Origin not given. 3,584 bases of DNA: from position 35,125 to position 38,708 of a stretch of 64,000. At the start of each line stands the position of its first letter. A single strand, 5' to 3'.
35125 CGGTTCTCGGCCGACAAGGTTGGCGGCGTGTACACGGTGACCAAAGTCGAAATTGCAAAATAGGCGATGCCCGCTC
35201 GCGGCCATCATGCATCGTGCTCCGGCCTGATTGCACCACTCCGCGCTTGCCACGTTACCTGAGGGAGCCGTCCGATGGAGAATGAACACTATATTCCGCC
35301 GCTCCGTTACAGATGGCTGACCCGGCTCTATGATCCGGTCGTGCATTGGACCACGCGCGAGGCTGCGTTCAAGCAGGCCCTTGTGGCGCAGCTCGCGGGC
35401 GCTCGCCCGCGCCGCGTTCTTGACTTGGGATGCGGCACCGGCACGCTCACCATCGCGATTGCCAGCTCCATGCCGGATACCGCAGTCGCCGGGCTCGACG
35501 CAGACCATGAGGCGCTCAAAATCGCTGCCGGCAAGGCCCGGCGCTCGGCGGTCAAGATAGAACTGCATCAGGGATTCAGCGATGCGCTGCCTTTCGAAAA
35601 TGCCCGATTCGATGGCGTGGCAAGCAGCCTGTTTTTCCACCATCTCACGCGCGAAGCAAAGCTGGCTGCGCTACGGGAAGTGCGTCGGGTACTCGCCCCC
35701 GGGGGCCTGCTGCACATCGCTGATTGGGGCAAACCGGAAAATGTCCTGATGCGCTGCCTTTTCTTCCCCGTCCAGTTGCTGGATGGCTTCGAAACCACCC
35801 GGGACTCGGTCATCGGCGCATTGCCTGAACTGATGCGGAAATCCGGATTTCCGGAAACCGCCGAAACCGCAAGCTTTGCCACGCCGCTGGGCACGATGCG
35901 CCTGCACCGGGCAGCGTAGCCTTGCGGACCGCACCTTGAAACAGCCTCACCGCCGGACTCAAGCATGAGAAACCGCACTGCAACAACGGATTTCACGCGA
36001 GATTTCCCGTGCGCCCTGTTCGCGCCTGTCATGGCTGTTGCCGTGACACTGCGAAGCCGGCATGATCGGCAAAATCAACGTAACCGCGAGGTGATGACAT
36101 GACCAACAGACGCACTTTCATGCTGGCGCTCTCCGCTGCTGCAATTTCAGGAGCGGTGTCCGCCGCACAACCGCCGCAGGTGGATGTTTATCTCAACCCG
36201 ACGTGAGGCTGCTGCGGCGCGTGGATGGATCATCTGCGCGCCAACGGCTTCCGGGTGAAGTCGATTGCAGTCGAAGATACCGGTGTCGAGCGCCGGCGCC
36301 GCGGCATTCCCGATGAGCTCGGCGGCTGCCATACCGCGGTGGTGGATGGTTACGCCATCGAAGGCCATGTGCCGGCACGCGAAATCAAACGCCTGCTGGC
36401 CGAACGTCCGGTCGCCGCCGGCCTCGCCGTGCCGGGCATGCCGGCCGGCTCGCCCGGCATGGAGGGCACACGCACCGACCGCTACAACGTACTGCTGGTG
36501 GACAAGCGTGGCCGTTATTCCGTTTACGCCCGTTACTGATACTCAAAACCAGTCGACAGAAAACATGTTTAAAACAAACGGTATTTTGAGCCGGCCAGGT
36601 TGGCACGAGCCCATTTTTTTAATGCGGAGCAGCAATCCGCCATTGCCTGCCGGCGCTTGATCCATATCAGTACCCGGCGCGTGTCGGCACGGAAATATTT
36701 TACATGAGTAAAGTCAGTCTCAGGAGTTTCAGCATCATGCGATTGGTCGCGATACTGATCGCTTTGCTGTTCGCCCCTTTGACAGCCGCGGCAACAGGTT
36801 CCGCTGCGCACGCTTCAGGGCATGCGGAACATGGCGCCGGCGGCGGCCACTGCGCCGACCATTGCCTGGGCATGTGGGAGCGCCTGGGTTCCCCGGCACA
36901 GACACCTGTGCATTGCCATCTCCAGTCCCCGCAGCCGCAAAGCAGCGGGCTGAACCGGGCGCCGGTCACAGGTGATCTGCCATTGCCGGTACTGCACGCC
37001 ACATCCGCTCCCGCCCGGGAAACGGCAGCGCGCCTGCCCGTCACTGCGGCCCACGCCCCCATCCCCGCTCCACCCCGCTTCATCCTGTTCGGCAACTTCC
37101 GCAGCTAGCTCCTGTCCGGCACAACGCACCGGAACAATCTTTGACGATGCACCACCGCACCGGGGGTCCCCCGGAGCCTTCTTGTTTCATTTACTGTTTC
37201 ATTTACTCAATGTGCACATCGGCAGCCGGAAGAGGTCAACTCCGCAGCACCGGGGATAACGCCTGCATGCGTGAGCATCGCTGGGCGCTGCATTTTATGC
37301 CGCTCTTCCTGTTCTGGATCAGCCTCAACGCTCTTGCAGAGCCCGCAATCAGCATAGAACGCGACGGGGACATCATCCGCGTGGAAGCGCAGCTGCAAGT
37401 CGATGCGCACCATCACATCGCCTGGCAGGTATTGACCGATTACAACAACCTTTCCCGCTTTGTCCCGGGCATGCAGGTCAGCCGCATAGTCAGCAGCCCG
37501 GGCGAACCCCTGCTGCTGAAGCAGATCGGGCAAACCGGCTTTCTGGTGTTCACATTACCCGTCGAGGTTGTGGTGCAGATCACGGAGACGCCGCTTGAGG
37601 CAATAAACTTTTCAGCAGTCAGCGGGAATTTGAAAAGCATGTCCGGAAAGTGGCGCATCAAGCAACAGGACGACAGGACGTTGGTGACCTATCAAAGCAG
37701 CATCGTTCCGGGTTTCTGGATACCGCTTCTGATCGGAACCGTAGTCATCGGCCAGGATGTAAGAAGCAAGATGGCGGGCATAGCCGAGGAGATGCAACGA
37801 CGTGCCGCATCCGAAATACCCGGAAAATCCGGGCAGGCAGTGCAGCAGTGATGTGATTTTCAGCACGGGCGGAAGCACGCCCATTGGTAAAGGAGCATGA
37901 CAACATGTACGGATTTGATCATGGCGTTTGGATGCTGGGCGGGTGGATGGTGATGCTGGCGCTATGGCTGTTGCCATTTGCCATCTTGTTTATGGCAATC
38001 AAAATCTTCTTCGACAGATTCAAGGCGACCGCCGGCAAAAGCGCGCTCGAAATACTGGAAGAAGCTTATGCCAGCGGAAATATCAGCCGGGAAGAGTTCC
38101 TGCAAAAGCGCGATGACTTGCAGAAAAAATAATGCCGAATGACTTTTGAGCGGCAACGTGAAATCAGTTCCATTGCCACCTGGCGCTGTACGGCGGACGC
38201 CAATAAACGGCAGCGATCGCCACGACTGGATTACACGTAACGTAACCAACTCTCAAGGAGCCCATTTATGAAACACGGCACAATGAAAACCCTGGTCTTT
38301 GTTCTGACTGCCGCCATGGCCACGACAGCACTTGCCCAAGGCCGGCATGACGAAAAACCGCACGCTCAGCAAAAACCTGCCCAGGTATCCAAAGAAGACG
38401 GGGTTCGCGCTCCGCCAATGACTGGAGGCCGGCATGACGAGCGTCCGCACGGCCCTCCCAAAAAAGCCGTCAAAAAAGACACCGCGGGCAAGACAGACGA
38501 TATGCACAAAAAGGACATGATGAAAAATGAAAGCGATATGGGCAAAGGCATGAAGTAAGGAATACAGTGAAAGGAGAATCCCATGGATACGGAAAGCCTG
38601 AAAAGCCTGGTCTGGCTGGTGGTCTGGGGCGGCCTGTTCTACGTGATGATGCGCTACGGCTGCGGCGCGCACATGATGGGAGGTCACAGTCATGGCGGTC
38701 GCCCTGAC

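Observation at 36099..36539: In-frame TGA replaces the first Cys of the CxCC copper-cluster motif of a DUF411/CopG protein and is followed by a SECIS-compatible hairpin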

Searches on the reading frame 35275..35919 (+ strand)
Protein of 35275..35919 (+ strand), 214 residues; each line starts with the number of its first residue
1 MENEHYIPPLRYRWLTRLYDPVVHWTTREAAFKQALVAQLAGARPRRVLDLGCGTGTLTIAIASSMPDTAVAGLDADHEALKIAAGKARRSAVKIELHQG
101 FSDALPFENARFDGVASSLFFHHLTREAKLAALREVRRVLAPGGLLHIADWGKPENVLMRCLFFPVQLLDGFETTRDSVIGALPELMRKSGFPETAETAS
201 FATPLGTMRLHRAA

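Call 77: search_protein_families(library=pfam, proteins=[window:35275-35919:+], max_evalue=1)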
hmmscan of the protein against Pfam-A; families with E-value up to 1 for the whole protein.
window:35275-35919:+ (214 aa): 28 families (the best 25 are shown)
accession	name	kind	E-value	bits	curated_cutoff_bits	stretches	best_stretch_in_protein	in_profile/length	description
PF13649.12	Methyltransf_25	-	1.1e-23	84.2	27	1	48-144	1-97/97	Methyltransferase domain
PF08241.18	Methyltransf_11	-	2.5e-19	70.2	21.2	1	49-147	1-94/95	Methyltransferase domain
PF13847.12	Methyltransf_31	-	2.4e-17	63.4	27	1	47-152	6-113/145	Methyltransferase domain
PF01209.24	Ubie_methyltran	-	9.6e-17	61.5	20.1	1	33-163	36-166/233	ubiE/COQ5 methyltransferase family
PF08242.18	Methyltransf_12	-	4.2e-16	59.9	30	1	49-146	1-98/98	Methyltransferase domain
PF13489.12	Methyltransf_23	-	4.7e-13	49.6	27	1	33-155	9-123/164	Methyltransferase domain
PF05175.20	MTS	-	7.6e-12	45.6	23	1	34-148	21-138/170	Methyltransferase small domain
PF24675.1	NpmA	-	5.2e-07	29.6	60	1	32-94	11-73/214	16S rRNA (adenine(1408)-N(1))-methyltransferase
PF06325.19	PrmA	-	9.5e-07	29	22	1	45-119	162-234/296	Ribosomal protein L11 methyltransferase (PrmA)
PF02390.23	Methyltransf_4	-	8e-06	25.9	24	1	48-148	5-115/173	Putative methyltransferase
PF02353.26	CMAS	-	0.0027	17.5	27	1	46-148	64-164/273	Mycolic acid cyclopropane synthetase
PF13679.12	Methyltransf_32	-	0.012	16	27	1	36-93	16-78/143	Methyltransferase domain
PF00891.24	Methyltransf_2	-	0.013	15.3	22.3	1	45-147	63-163/210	O-methyltransferase domain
PF13578.12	Methyltransf_24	-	0.015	16.6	26.3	1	50-150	2-104/105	Methyltransferase domain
PF01596.23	Methyltransf_3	-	0.015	15.1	22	1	24-100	27-103/204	O-methyltransferase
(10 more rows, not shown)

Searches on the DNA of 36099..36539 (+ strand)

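Call 54: search_dna_similar(query=window:36099-36539:+, collection=plasmids, mode=distant, max_rows=25)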
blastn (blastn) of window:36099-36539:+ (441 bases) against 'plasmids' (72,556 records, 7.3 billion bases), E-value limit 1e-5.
Records with a match: 304; places in all: 341; records where one place covers at least 80% of the query: 0.
Best place of each record, by identity: 90-95% 2; 80-90% 1; 60-80% 301.
By first word of the organism name: Pseudosulfitobacter 63; Sinorhizobium 47; Xanthomonas 22; Phaeobacter 18; Sulfitobacter 16; Paracoccus 9; Sphingobium 8; Dinoroseobacter 8; Ensifer 8; Roseovarius 6; and 57 more.
By predicted mobility (MOB-suite, as given by PLSDB): conjugative 129; non-mobilizable 95; mobilizable 80.
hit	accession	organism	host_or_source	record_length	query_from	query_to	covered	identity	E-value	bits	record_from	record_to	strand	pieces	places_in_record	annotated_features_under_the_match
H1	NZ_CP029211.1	Aquabacterium olei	cell culture,soil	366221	97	405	70%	70.1%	1e-26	127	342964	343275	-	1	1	DUF411 domain-containing protein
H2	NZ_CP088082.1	Ideonella dechloratans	Cell culture,Activated sludge, ...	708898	97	404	70%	69.1%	3e-27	129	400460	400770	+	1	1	DUF411 domain-containing protein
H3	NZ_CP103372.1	Massilia sp. H6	Whole genome of bacteria,soil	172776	106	401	67%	69.2%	6e-24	119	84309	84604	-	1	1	DUF411 domain-containing protein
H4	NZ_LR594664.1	Variovorax sp. RA8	Riverbed sediment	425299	106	365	59%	66.8%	7e-11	76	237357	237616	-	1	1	DUF411 domain-containing protein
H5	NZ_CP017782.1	Rhodobacter xanthinilyticus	bacterial culture,sea water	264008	110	364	58%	67.9%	1e-7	64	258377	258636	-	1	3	hypothetical protein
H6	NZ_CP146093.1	Ralstonia sp. RRA.1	pure culture,Cupriavidus necator ...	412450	133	368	54%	70.7%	2e-17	97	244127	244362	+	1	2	DUF411 domain-containing protein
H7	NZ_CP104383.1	Ralstonia pickettii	cell culture,aquaculture water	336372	133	368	54%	70.7%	2e-17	97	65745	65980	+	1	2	DUF411 domain-containing protein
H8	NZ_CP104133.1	Sinorhizobium sp. K101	Phaseolus vulgaris,cell ...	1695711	147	364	49%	70.7%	1e-13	84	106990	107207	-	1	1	none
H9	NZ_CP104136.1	Sinorhizobium sp. C101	Phaseolus vulgaris,cell ...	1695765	147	364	49%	70.7%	1e-13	84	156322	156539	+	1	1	record has no annotation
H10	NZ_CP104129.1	Sinorhizobium sp. M103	Phaseolus vulgaris,cell ...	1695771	147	364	49%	70.7%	1e-13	84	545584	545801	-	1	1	none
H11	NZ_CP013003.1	Caulobacter henricii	pond water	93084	172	363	44%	71.6%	1e-14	89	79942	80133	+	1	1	DUF411 domain-containing protein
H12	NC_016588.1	Azospirillum lipoferum 4B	-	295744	199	371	39%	71.0%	1e-13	84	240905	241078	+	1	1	DUF411 domain-containing protein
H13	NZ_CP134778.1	Bosea sp. 685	Astragalus umbellatus,cell culture,root ...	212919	204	367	37%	72.9%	9e-16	92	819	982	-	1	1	DUF411 domain-containing protein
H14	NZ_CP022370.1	Bosea sp. AS-1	-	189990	205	366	37%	73.7%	4e-14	86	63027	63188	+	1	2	DUF411 domain-containing protein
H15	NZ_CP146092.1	Ralstonia sp. RRA.1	-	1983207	205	368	37%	72.7%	1e-14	89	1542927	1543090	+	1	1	none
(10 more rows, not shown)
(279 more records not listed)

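Call 81: search_rna_families(source=window, start=36150, end=36320, threshold=evalue, max_evalue=10)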
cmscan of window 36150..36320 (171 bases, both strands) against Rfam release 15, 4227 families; matches with E-value up to 10: 3.
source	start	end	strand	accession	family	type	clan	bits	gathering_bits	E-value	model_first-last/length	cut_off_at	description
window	36215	36243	+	RF03403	mir-5366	Gene; miRNA;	-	17.6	73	0.21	1-71/71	no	mir-5366 microRNA precursor family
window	36238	36280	+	RF01862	TB10Cs4H2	Gene; snRNA; snoRNA; HACA-box;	-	13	50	4.1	1-67/67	no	Trypanosomatid snoRNA TB10Cs4H2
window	36150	36175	+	RF01074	RF_site1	Cis-reg; frameshift_element;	-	12.7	40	5.2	11-40/40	5'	Putative RNA-dependent RNA polymerase ribosomal frameshift site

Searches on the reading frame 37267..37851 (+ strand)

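Call 77: search_protein_families(library=pfam, proteins=[window:37267-37851:+], max_evalue=1)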
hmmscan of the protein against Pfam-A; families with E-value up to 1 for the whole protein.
window:37267-37851:+ (194 aa): 4 families
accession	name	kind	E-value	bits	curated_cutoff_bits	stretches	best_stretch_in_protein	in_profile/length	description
PF03364.25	Polyketide_cyc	-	3.9e-13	50.2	23.4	1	52-164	8-117/126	Polyketide cyclase / dehydrase and lipid transport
PF10604.15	Polyketide_cyc2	-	6.9e-07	30.1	27.4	1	37-154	2-116/142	Polyketide cyclase / dehydrase and lipid transport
PF11299.13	DUF3100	-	0.018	14.9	27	1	68-145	69-146/235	Protein of unknown function (DUF3100)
PF06240.19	COXG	-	0.14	12.3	22.2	1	42-71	2-31/140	Carbon monoxide dehydrogenase subunit G (CoxG)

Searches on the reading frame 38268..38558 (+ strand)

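Call 77: search_protein_families(library=pfam, proteins=[window:38268-38558:+], max_evalue=1)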
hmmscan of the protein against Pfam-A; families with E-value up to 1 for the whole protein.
window:38268-38558:+ (96 aa): 2 families
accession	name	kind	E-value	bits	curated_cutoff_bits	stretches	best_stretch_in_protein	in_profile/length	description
PF13670.12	PepSY_2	-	0.037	14.5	24.3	1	8-39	2-32/83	Peptidase propeptide and YPEB domain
PF13919.11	ASXH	-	0.12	12.8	25.8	0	15-46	84-115/130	Asx homology domain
